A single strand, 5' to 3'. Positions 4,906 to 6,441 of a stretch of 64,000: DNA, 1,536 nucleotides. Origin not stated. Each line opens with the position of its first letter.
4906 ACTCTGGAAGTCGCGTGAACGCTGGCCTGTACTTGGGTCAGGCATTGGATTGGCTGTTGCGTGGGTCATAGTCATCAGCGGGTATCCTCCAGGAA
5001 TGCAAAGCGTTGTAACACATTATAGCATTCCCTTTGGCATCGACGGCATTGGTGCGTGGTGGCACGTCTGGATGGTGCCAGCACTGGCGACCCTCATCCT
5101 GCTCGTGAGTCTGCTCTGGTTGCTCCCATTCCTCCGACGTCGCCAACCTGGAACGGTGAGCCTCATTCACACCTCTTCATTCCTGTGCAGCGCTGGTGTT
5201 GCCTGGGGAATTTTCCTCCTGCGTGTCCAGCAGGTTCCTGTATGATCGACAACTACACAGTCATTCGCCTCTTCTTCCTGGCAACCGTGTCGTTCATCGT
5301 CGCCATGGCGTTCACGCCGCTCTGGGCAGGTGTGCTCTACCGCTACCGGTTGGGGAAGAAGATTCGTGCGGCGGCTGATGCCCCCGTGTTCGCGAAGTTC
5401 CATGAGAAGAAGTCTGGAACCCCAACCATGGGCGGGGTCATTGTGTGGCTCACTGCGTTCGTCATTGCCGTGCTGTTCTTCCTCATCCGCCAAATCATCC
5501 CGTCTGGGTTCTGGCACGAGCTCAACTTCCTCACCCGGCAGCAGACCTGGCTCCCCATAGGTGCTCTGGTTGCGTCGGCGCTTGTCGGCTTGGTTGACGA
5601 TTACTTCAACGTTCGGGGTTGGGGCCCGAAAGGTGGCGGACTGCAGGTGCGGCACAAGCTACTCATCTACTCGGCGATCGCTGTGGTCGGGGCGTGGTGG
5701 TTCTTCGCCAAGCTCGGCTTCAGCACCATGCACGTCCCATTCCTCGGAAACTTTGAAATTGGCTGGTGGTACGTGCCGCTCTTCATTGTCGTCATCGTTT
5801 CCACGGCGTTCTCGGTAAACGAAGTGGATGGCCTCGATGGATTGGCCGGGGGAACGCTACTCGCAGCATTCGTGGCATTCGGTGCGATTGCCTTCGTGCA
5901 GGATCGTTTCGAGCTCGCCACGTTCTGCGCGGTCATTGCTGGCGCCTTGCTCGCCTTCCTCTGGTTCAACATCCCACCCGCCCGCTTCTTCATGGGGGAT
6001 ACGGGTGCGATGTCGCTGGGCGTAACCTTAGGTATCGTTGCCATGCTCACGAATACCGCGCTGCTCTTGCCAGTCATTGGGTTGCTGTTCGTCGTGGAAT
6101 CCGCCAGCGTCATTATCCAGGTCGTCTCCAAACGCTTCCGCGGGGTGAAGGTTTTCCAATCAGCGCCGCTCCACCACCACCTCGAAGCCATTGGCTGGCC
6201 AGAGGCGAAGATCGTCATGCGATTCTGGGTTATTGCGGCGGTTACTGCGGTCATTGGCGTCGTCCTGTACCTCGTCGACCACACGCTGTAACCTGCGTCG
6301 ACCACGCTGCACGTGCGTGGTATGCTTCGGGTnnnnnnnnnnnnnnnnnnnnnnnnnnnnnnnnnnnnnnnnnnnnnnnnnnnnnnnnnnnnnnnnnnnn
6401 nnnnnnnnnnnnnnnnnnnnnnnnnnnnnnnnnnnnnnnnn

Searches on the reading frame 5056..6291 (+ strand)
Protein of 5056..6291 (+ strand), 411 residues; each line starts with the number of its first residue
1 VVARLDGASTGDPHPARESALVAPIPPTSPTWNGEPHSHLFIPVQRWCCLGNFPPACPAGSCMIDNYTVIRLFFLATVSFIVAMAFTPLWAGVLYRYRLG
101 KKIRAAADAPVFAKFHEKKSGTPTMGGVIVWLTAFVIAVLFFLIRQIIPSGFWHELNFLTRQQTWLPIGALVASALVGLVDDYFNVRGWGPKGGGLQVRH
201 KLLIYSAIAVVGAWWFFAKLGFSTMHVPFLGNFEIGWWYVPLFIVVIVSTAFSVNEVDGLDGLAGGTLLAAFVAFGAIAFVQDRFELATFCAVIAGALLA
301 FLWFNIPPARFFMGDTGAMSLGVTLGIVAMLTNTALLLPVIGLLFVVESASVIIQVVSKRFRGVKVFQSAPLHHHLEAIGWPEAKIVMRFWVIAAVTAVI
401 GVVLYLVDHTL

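Call 3: search_protein_families(library=pfam, proteins=[window:5056-6291:+], max_evalue=0.01)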
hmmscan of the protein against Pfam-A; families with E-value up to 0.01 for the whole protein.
window:5056-6291:+ (411 aa): 2 families
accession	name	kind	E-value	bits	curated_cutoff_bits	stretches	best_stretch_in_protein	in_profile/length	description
PF00953.26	Glycos_transf_4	-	3e-33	115.5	27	1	168-331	5-158/160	Glycosyl transferase family 4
PF10555.14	MraY_sig1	-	9.4e-05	22.1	20.1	1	119-129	1-11/13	Phospho-N-acetylmuramoyl-pentapeptide-transferase signature 1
